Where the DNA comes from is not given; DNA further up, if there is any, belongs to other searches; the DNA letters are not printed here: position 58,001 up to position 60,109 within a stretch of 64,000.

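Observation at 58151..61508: Orphan minor-pilin locus: giant PilX-like protein with His-rich tract, two prepilins and an acidic secreted protein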

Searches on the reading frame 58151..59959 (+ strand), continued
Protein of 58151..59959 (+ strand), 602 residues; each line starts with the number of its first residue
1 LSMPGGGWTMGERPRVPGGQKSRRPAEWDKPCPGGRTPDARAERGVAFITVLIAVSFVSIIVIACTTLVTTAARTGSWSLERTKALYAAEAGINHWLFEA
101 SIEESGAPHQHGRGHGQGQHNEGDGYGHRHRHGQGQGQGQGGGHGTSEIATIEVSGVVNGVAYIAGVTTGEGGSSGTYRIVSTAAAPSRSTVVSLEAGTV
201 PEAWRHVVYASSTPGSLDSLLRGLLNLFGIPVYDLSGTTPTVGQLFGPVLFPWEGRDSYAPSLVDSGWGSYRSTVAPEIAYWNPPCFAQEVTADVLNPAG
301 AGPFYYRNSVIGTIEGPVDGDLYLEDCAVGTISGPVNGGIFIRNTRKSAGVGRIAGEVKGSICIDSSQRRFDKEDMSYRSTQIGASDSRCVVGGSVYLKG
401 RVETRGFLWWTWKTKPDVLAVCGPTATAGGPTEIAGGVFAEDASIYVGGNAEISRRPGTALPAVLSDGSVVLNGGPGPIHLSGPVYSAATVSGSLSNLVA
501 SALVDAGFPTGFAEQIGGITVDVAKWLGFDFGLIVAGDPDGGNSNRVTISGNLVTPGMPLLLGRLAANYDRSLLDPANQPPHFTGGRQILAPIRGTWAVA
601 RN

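Call 32: predict_structure(alignment_id=A1)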
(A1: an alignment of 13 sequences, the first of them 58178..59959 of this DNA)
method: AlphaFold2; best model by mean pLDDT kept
length: 593 residues; sequences in the alignment: 13
mean_pLDDT: 77.2   pTM: 0.75
mean pLDDT of the five models: 77.2, 75.7, 75.6, 75.3, 75.2
residues with pLDDT >= 90: 159; 70-90: 269; 50-70: 91; < 50: 74
segments of 3 or more residues with pLDDT < 50: 1-21, 23-28, 30-33, 101-117, 121-137, 162-165, 232-234
pLDDT, mean of each block of 10 residues (from residue 1): 37 35 43 53 69 70 61 84 87 66 41 42 36 44 81 83 60 82 87 87 81 74 65 60 82 79 84 86 95 93 95 96 95 90 94 92 65 90 96 73 78 81 95 93 91 93 90 93 75 88 88 76 84 72 90 83 83 84 83 75
secondary structure, 60 per line:
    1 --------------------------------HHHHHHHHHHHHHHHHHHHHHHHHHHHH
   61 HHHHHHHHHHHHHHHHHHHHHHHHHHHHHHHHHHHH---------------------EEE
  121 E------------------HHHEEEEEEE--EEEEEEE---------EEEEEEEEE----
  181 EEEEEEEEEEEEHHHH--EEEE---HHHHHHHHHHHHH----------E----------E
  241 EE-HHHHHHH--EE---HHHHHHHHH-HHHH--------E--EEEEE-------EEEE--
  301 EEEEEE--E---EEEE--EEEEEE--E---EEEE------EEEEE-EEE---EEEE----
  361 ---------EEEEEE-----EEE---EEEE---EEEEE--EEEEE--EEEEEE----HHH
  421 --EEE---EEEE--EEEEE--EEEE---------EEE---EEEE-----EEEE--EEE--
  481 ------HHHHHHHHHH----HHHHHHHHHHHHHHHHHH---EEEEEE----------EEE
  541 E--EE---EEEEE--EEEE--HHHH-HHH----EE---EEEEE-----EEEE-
elements in order: H33-96 E118-121 E143-149 E152-158 E168-176 E181-192 H193-196 E199-202 H206-218 E240-242 H244-250 H258-266 H268-271 E283-287 E295-298 E301-306 E313-316 E319-324 E331-334 E341-345 E347-349 E353-356 E370-375 E381-383 E387-390 E394-398 E401-405 E408-413 E423-425 E429-432 E435-439 E442-445 E455-457 E461-464 E470-473 E476-478 H487-496 H501-518 E522-527 E538-541 E549-553 E556-559 H562-565 E579-583 E589-592

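Call 33: find_encoding_contigs(protein=P0005, flank=10000, max_places=2)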
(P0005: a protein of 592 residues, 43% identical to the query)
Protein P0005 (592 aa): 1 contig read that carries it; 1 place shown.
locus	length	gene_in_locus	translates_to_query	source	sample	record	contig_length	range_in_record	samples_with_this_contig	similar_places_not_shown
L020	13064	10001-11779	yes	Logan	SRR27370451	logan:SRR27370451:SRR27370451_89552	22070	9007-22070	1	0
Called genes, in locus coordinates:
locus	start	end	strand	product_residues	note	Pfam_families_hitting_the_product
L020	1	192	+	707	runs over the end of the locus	PF02359:CDC48_N, PF02933:CDC48_2 (weak), PF00004:AAA, PF05496:RuvB_N, PF17862:AAA_lid_3, PF05496:RuvB_N (weak), PF00004:AAA, PF17862:AAA_lid_3, +21 more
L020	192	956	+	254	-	PF06386:GvpL_GvpF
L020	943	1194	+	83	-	PF05120:GvpG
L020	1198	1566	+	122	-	PF00741:Gas_vesicle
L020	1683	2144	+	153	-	-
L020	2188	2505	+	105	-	PF05121:GvpK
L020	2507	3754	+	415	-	PF06386:GvpL_GvpF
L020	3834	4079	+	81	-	PF00741:Gas_vesicle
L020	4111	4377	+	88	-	PF05800:GvpO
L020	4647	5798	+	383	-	PF13433:Peripla_BP_5, PF13458:Peripla_BP_6, PF01094:ANF_receptor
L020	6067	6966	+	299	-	PF02653:BPD_transp_2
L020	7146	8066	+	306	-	PF02653:BPD_transp_2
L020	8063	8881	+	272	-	PF13476:AAA_23 (weak), PF00005:ABC_tran, PF13304:AAA_21 (faint), PF12399:BCA_ABC_TP_C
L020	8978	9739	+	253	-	PF00005:ABC_tran, PF13304:AAA_21 (weak)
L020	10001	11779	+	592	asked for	-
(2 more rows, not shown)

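Call 34: find_encoding_contigs(protein=P0007, flank=10000, max_places=2)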
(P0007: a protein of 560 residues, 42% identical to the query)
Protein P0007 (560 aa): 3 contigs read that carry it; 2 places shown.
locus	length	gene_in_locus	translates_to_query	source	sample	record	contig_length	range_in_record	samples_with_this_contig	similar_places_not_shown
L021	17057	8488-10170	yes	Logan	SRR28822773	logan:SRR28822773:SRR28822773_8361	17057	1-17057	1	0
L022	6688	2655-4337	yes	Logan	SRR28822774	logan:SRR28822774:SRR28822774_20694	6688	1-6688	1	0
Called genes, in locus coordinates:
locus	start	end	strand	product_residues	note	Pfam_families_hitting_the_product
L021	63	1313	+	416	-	PF00464:SHMT, PF00155:Aminotran_1_2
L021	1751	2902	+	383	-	PF13433:Peripla_BP_5, PF13458:Peripla_BP_6, PF01094:ANF_receptor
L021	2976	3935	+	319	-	PF02653:BPD_transp_2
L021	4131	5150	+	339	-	PF02653:BPD_transp_2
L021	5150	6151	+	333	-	PF00005:ABC_tran, PF13304:AAA_21 (faint), PF12399:BCA_ABC_TP_C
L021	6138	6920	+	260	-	PF00005:ABC_tran, PF13304:AAA_21 (faint)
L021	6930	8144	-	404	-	PF01266:DAO (faint), PF07992:Pyr_redox_2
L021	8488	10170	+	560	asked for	PF14341:PilX_N (weak)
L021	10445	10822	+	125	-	-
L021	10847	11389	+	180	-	PF07963:N_methyl (weak)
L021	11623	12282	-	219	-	PF05685:Uma2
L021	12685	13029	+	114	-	-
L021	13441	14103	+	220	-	PF00072:Response_reg, PF00486:Trans_reg_C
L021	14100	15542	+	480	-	PF00672:HAMP, PF00512:HisKA, PF02518:HATPase_c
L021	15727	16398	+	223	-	PF14378:PAP2_3 (weak), PF01569:PAP2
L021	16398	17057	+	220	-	PF09335:VTT_dom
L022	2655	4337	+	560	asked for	PF14341:PilX_N (weak)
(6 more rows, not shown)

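Call 37: find_encoding_contigs(protein=P0014, flank=10000, max_places=2)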
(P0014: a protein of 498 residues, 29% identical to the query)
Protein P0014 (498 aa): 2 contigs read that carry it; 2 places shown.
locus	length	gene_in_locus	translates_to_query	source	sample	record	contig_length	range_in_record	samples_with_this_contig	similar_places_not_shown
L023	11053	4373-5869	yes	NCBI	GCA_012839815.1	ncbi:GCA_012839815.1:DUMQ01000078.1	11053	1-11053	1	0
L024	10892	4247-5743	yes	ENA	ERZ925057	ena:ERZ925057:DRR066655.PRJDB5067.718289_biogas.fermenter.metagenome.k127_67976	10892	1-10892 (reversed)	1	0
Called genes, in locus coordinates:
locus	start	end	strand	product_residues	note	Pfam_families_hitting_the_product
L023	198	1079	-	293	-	PF00528:BPD_transp_1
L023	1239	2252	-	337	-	PF04069:OpuAC (weak), PF13379:NMT1_2, PF09084:NMT1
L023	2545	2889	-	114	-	PF01850:PIN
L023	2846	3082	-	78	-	PF02604:PhdYeFM_antitox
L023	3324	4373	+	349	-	PF01590:GAF, PF13185:GAF_2, PF13492:GAF_3, PF01590:GAF, PF13185:GAF_2, PF13492:GAF_3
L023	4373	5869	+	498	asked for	-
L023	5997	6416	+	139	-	-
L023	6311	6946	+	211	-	-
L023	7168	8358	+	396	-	PF12802:MarR_2 (weak), PF00480:ROK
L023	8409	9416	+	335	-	PF01208:URO-D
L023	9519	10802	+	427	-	PF01547:SBP_bac_1, PF13416:SBP_bac_8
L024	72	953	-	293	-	PF00528:BPD_transp_1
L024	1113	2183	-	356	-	PF13379:NMT1_2, PF04069:OpuAC (faint), PF09084:NMT1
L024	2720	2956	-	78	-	PF02604:PhdYeFM_antitox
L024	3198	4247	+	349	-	PF01590:GAF, PF13185:GAF_2, PF13492:GAF_3, PF01590:GAF, PF13185:GAF_2, PF13492:GAF_3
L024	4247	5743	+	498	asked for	-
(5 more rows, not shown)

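Call 42: fold_search(model_id=the predicted structure, library=pdb)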
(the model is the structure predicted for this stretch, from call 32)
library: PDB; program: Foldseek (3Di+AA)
matches with E <= 10: 24; with E <= 0.001: 0
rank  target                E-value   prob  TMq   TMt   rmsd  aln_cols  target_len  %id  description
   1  6qvi_A                2.0e-02  0.25  0.15  0.17  21.9       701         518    7  Crystal structure of competence-associated pilin ComZ from Thermus thermophilus (released 2019-05-29)
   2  6qvi_B                2.8e-01  0.09  0.15  0.17  18.0       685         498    9  Crystal structure of competence-associated pilin ComZ from Thermus thermophilus (released 2019-05-29)
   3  6qvi_C                4.6e-01  0.05  0.12  0.14  20.0       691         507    9  Crystal structure of competence-associated pilin ComZ from Thermus thermophilus (released 2019-05-29)
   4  5uyt_A                2.6e+00  0.02  0.10  0.13  20.0       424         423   11  Crystal structure of ice binding protein from an Antarctic bacterium Flavobacteriaceae (released 2017-10-25)
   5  5uyt_B                3.8e+00  0.02  0.11  0.15  18.2       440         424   10  Crystal structure of ice binding protein from an Antarctic bacterium Flavobacteriaceae (released 2017-10-25)
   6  5jab_A                4.0e+00  0.04  0.05  0.17  15.5        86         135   15  Structure of the biliverdin reductase Rv2074 from Mycobacterium tuberculosis in complex with F420 (released 2016-07-13)
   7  2iab_B                4.0e+00  0.04  0.05  0.14  14.8        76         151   10  Crystal structure of a protein with FMN-binding split barrel fold (NP_828636.1) from Streptomyces avermitilis at 2.00  (released 2006-09-19)
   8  5jab_D                4.2e+00  0.04  0.05  0.17  17.4        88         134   14  Structure of the biliverdin reductase Rv2074 from Mycobacterium tuberculosis in complex with F420 (released 2016-07-13)
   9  8rtd_Q                4.7e+00  0.03  0.05  0.13  11.1        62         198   13  Stalk-Arches-IMC structure from the fully-assembled R388 type IV secretion system determined by cryo-EM. (released 2024-06-19)
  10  3jv1                  5.4e+00  0.30  0.07  0.22   2.4        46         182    9  Crystal structure of the Trypanosoma brucei p22 protein (released 2010-04-14)
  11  5jab_B                5.4e+00  0.04  0.05  0.18   8.3        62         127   16  Structure of the biliverdin reductase Rv2074 from Mycobacterium tuberculosis in complex with F420 (released 2016-07-13)
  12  7z6v_B                6.0e+00  0.04  0.04  0.02  13.8        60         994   17  CRYO-EM STRUCTURE OF SARS-COV-2 SPIKE : H11 nanobody complex (released 2022-07-13)
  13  2pcs                  6.3e+00  0.12  0.07  0.23   4.2        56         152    9  Crystal structure of conserved protein from Geobacillus kaustophilus (released 2007-04-10)
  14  9bs1                  6.3e+00  0.02  0.06  0.04  13.2        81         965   10  Cryo-EM structure of the S. cerevisiae lipid flippase Neo1 bound with PI4P in the E2P state (released 2025-04-02)
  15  9ggi_C                6.6e+00  0.25  0.07  0.09   2.2        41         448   24  Crystal structure of argininosuccinate lyase from Arabidopsis thaliana (AtASL) (released 2024-10-23)
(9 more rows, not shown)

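Call 50: search_protein_representatives(alignment_id=A1)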
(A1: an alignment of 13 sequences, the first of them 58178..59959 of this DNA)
Query: 13 sequences, 564 profile positions. Proteins with E-value up to 0.001 (for the whole library): 285; up to 1e-10: 9; up to 1e-30: 7. The best 150 are listed.
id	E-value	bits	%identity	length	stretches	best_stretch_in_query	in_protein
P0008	6.8e-249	843.3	-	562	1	3-564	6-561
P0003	2.5e-234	795.2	-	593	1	3-561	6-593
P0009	4.4e-228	774.6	-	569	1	3-559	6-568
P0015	4.1e-165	566.7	-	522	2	128-561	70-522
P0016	8.9e-144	496.3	-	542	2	134-558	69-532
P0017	2.6e-91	323.0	-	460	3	137-462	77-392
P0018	6.9e-60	219.3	-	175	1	25-221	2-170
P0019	1.4e-21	92.8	-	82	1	27-92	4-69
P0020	9.9e-11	57.0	-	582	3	462-557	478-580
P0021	1.7e-10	56.3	-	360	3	29-83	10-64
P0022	1.8e-10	56.2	-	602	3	478-547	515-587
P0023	1.5e-09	53.1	-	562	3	31-200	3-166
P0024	4.1e-08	48.4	-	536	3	31-117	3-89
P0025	4.8e-08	48.2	-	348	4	512-557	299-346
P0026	8.4e-08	47.4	-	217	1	24-96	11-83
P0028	1.1e-07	46.9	-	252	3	499-557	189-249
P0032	4.4e-07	45.0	-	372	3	509-557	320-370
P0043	5.9e-06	41.3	-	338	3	450-557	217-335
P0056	1.2e-05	40.3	-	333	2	447-557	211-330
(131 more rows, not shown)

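Call 51: search_protein_families(library=pfam, proteins=[P0020, P0022, P0023, P0024, P0025, P0028, P0032, P0043, P0056, P0021], max_evalue=0.01)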
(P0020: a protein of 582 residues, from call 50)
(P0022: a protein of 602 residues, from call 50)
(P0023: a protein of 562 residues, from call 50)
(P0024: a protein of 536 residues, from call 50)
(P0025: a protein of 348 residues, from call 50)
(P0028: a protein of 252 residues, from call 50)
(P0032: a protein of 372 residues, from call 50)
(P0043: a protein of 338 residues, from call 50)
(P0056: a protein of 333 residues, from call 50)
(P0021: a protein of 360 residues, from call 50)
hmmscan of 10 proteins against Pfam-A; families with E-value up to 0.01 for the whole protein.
P0020 (582 aa): 1 family
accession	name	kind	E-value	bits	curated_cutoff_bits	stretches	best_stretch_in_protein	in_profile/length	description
PF11999.13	Ice_binding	-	1.6e-07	31.7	28.7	0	211-242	156-187/208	Ice-binding-like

P0022 (602 aa): 0 families

P0023 (562 aa): 1 family
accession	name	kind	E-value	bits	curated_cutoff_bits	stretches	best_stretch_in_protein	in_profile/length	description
PF14341.11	PilX_N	-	0.001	19.4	25.5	1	4-53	1-50/51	PilX N-terminal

P0024 (536 aa): 2 families
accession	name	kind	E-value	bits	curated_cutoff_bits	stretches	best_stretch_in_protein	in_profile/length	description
PF14341.11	PilX_N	-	1.4e-07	31.8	25.5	1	4-54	1-51/51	PilX N-terminal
PF25084.1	LbH_EIF2B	-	0.0019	18.6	54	1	299-370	13-84/105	EIF2B subunit epsilon LbH domain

P0025 (348 aa): 0 families

P0028 (252 aa): 0 families

P0032 (372 aa): 1 family
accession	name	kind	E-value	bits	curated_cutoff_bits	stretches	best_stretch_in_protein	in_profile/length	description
PF14341.11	PilX_N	-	0.0051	17.2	25.5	0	17-66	1-50/51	PilX N-terminal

P0043 (338 aa): 0 families

P0056 (333 aa): 0 families

P0021 (360 aa): 1 family
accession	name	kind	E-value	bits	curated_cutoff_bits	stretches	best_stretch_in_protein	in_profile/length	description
PF23981.1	DUF7305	-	7.2e-06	26.4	27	1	196-321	40-180/185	Domain of unknown function (DUF7305)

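Call 55: find_encoding_contigs(protein=P0020, flank=10000, max_places=2)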
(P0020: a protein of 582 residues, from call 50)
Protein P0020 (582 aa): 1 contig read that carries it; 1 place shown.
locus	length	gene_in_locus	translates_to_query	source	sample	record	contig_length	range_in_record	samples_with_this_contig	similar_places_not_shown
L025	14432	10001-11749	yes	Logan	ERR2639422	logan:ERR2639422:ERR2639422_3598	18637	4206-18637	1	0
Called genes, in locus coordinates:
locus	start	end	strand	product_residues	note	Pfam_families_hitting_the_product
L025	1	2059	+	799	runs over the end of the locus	PF21623:HK_sensor_dom_bact, PF00672:HAMP, PF00989:PAS, PF24820:Diguanyl_cycl_sensor, PF13426:PAS_9, PF00512:HisKA, PF02518:HATPase_c, PF14501:HATPase_c_5 (weak)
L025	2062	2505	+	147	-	PF00072:Response_reg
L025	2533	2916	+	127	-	PF00072:Response_reg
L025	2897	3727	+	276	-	PF00512:HisKA, PF02518:HATPase_c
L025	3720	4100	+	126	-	PF00072:Response_reg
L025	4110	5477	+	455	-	PF07660:STN (weak), PF03958:Secretin_N, PF00263:Secretin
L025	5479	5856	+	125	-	PF00072:Response_reg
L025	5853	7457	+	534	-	PF05157:MshEN, PF00437:T2SSE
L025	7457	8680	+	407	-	PF28597:T2SSF_N, PF00482:T2SSF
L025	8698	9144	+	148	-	PF07963:N_methyl (weak), PF08334:T2SSG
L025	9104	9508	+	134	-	PF07963:N_methyl (weak)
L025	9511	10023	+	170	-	PF07963:N_methyl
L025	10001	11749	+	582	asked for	PF11999:Ice_binding (faint)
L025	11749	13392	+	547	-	PF11104:PilM_2, PF14450:FtsA, PF05137:PilN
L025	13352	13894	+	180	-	PF04350:PilO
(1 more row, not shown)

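Call 56: find_encoding_contigs(protein=P0023, flank=10000, max_places=2)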
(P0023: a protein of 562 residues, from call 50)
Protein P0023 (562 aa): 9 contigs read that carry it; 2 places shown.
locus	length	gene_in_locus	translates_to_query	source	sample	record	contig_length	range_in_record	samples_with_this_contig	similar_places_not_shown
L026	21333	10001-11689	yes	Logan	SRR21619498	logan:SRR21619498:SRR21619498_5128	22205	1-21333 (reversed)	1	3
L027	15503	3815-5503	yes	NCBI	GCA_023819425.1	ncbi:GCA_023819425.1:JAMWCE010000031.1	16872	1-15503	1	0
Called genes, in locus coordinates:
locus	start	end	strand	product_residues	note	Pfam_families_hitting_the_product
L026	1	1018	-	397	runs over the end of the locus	PF06245:DUF1015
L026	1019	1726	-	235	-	PF13623:SurA_N_2, PF13624:SurA_N_3, PF09312:SurA_N (faint)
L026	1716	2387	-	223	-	PF00590:TP_methylase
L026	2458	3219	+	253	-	PF01261:AP_endonuc_2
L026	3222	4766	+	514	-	PF00209:SNF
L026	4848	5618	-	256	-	PF12705:PDDEXK_1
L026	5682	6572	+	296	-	PF01351:RNase_HII (faint)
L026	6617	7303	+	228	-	PF13646:HEAT_2 (faint)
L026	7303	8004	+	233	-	PF07963:N_methyl (weak), PF07596:SBP_bac_10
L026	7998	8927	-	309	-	PF00106:adh_short (weak), PF01073:3Beta_HSD, PF01370:Epimerase, PF02719:Polysacc_synt_2, PF04321:RmlD_sub_bind, PF07993:NAD_binding_4 (faint), PF16363:GDP_Man_Dehyd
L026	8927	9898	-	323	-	PF01073:3Beta_HSD, PF01370:Epimerase, PF02719:Polysacc_synt_2, PF04321:RmlD_sub_bind, PF05368:NmrA (faint), PF16363:GDP_Man_Dehyd, PF07993:NAD_binding_4 (weak)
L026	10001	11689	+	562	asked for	-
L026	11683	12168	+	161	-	-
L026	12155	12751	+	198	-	PF07963:N_methyl (weak)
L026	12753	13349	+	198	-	PF03458:Gly_transporter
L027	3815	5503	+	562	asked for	-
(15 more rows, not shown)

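Call 80: search_protein_families(library=pfam, alignment_id=A1, max_evalue=0.01)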
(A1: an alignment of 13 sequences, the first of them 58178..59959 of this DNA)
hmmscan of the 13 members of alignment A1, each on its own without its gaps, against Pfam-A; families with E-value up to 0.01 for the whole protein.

A. member 1, window:58178-59959:+ (593 aa): 1 family
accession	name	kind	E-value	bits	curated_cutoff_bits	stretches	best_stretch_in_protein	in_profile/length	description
PF14341.11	PilX_N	-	0.0003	21.1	25.5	1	35-85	1-51/51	PilX N-terminal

B. families by the number of members that match (of 13 scanned): 1 family
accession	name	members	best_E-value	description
PF14341.11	PilX_N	11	2.1e-07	PilX N-terminal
